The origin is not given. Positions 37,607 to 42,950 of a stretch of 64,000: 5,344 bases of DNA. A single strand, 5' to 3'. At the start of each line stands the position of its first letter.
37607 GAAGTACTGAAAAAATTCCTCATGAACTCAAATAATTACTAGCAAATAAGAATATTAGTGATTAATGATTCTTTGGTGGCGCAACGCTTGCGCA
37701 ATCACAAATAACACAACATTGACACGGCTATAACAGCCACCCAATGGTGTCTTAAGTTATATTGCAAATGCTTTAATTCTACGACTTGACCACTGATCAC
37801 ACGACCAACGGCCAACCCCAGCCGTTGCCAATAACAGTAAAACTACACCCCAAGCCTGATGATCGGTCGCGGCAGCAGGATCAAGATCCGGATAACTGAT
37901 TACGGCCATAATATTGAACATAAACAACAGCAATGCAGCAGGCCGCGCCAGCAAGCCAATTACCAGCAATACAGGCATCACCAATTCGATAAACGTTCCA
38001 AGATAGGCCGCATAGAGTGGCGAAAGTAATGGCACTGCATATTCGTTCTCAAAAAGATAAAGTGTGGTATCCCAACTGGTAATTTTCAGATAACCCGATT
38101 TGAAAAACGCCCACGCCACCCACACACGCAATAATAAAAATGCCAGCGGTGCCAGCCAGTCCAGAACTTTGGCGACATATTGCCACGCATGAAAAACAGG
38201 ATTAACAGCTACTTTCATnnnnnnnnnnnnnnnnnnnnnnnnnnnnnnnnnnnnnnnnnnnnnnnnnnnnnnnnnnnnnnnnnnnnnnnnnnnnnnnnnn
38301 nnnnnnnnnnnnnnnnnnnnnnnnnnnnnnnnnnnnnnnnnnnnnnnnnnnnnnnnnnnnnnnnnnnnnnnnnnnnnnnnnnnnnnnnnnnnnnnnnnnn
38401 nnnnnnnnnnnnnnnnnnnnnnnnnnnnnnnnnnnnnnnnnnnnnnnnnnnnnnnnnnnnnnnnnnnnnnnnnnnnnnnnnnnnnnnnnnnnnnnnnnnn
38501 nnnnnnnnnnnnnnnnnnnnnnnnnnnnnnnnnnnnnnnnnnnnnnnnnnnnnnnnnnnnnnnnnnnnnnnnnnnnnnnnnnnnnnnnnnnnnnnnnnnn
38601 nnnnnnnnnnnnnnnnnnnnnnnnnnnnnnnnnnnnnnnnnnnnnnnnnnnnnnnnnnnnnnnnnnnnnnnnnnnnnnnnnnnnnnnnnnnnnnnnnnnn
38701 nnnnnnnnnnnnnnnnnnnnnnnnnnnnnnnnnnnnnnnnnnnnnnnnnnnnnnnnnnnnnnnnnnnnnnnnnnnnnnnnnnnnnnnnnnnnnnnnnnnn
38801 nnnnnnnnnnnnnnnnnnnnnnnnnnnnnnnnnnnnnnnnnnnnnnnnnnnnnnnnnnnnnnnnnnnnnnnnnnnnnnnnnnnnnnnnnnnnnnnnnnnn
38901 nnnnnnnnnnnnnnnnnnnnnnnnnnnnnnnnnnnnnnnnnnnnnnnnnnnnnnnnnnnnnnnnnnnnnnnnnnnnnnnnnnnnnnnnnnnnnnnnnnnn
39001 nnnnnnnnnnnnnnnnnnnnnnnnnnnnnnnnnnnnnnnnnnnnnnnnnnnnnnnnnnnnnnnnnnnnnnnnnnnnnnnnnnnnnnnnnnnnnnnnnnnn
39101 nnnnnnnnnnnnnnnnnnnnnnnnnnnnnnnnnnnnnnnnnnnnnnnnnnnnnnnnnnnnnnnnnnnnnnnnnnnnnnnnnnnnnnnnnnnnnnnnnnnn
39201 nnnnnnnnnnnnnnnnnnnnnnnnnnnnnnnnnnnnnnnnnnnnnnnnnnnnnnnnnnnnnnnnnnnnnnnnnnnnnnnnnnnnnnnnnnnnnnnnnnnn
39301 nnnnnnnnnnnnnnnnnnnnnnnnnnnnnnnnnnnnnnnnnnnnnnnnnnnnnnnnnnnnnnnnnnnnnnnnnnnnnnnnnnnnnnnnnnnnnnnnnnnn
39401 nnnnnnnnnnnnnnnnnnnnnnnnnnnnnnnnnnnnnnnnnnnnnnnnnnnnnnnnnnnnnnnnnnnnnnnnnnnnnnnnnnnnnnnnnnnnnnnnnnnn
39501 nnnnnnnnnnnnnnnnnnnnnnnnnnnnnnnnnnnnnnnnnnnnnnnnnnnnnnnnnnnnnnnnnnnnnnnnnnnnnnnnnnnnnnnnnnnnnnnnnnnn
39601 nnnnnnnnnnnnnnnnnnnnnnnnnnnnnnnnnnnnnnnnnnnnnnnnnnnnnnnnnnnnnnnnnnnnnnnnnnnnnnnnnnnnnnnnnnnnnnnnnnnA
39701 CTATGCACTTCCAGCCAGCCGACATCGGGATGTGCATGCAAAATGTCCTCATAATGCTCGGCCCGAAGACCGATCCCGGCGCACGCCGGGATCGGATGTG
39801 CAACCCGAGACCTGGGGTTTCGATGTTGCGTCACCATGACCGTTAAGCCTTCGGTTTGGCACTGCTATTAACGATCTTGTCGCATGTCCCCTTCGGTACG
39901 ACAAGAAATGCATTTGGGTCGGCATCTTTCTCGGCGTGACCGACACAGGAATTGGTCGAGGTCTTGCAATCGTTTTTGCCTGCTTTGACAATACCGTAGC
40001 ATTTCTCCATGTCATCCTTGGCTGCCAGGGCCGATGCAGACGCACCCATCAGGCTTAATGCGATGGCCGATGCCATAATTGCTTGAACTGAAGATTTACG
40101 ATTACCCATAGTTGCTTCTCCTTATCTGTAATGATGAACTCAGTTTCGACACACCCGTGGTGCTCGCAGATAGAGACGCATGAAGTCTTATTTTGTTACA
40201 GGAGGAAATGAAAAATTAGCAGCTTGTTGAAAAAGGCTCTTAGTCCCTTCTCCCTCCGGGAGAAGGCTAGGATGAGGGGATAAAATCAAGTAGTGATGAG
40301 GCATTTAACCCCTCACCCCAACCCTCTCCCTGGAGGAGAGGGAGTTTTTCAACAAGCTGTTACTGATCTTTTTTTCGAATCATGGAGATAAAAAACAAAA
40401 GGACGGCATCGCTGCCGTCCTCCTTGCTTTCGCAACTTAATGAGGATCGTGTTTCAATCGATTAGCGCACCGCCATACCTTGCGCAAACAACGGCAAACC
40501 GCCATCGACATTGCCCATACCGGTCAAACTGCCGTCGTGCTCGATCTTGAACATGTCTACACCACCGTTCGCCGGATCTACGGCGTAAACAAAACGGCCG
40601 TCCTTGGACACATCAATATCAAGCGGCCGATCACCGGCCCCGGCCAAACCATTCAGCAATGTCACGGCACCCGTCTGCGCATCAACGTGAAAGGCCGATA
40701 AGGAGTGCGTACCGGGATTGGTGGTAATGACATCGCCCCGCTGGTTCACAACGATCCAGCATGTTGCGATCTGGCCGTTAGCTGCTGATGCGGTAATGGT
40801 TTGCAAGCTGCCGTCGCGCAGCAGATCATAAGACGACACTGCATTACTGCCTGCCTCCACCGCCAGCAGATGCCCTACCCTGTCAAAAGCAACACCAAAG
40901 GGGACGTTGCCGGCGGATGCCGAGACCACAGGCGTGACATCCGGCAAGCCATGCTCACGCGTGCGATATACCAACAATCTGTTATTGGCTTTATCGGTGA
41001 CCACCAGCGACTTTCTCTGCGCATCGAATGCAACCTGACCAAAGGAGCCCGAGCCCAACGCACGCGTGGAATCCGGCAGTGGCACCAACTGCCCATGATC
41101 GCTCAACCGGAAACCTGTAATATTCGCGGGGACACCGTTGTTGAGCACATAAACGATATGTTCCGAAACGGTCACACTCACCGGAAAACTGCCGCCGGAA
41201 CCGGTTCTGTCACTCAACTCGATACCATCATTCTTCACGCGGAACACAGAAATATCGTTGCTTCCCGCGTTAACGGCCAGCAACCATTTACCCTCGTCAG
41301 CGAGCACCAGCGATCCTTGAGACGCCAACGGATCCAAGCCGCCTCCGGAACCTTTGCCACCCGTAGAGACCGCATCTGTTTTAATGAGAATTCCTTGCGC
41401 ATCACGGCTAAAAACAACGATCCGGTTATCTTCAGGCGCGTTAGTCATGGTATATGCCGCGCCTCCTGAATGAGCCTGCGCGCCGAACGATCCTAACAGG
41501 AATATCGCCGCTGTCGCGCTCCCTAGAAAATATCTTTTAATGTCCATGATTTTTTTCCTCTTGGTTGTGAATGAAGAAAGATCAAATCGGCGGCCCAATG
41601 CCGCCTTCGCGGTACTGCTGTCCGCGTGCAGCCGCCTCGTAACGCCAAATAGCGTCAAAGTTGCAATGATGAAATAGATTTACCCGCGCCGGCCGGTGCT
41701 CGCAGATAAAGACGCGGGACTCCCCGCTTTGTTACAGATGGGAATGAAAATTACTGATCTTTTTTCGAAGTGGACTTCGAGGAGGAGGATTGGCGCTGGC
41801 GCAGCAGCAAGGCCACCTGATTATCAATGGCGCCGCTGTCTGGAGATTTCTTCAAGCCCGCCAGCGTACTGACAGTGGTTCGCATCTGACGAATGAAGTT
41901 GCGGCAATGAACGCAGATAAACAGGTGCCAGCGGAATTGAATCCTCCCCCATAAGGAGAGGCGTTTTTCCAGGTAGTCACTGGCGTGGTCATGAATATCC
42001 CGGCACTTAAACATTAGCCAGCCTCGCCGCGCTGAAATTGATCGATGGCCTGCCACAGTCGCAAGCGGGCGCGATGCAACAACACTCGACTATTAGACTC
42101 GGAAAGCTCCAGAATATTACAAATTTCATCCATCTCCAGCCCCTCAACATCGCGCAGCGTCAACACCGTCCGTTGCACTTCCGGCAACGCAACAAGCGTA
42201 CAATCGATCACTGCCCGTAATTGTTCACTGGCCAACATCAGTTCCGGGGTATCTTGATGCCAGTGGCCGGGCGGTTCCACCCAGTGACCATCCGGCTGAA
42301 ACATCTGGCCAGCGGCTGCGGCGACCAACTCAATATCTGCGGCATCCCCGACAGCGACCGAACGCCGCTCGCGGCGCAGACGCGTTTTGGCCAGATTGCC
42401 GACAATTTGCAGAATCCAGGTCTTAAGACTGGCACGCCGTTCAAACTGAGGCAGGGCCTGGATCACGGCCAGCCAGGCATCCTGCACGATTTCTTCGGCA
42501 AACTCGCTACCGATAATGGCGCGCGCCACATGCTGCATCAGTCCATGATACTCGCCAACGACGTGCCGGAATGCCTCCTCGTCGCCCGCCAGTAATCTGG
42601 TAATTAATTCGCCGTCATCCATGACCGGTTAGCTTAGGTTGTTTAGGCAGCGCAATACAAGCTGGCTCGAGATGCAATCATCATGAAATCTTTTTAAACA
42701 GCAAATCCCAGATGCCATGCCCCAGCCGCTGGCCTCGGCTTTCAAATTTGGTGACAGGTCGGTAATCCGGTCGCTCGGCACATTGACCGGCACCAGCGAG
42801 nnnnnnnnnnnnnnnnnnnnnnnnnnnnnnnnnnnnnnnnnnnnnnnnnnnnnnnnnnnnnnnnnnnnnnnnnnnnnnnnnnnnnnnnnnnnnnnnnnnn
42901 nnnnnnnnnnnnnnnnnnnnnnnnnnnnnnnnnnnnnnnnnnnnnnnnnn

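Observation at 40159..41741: Near-identical ~45-bp ECF-type promoter motif duplicated upstream of the buf-like operon and of the beta-propeller lactonase gene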

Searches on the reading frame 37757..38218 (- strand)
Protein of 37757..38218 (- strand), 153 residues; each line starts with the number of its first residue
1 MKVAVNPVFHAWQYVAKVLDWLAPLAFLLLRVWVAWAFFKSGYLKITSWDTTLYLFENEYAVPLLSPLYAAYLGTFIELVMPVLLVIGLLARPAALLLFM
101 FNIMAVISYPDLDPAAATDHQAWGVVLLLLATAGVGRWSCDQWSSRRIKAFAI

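Call 8: search_protein_families(library=pfam, proteins=[window:37757-38218:-], max_evalue=0.01)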
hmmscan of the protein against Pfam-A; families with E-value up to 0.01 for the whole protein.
window:37757-38218:- (153 aa): 2 families
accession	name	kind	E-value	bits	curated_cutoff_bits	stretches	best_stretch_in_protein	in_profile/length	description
PF07681.17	DoxX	-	6.2e-16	59.3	23.6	1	27-107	2-81/85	DoxX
PF04173.18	DoxD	-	0.0034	17.8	22.7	0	75-131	72-125/167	TQO small subunit DoxD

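Call 9: search_protein_families(library=ncbifam, proteins=[window:37757-38218:-], max_evalue=0.01)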
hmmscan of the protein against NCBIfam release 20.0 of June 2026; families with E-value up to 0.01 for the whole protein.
window:37757-38218:- (153 aa): 1 family
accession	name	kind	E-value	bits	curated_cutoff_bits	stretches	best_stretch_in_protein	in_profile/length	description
NF050144.1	matur_HvfX_fam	equivalog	2.5e-12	47.3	80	1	25-107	2-85/165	HvfX family Cu-binding RiPP maturation protein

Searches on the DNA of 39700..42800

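Call 68: search_rna_families(source=window, start=39700, end=42800, threshold=evalue, max_evalue=1)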
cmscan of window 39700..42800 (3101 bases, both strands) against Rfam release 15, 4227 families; matches with E-value up to 1: 8.
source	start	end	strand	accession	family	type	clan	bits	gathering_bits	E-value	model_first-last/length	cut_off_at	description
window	40248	40340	-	RF04164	MIR1507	Gene; miRNA;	-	30.5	73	0.00026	1-107/107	no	MIR1507 microRNA precursor family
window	40254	40335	-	RF03349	mir-3151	Gene; miRNA;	-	30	83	0.025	1-85/85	no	mir-3151 microRNA precursor family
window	40253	40336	-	RF03261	mir-1759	Gene; miRNA;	-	23.8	58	0.23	1-75/75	no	mir-1759 microRNA precursor family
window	40261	40326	-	RF03778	mir-483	Gene; miRNA;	-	23.7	60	0.29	1-75/75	no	mir-483 microRNA precursor family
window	40250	40338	-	RF01916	mir-988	Gene; miRNA;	-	23.6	72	0.14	1-80/80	no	mir-988 microRNA precursor family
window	40211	40373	-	RF01264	snR83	Gene; snRNA; snoRNA; HACA-box;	CL00023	21.8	75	0.05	5-216/308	no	Small nucleolar RNA snR83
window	39717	39800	+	RF02353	BjrC68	Gene; sRNA;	-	20.4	39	0.039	1-82/82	no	Bradyrhizobiaceae sRNA BjrC68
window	42096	42170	-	RF00201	snoZ278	Gene; snRNA; snoRNA; CD-box;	-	20.4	36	0.74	1-115/115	no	Small nucleolar RNA Z278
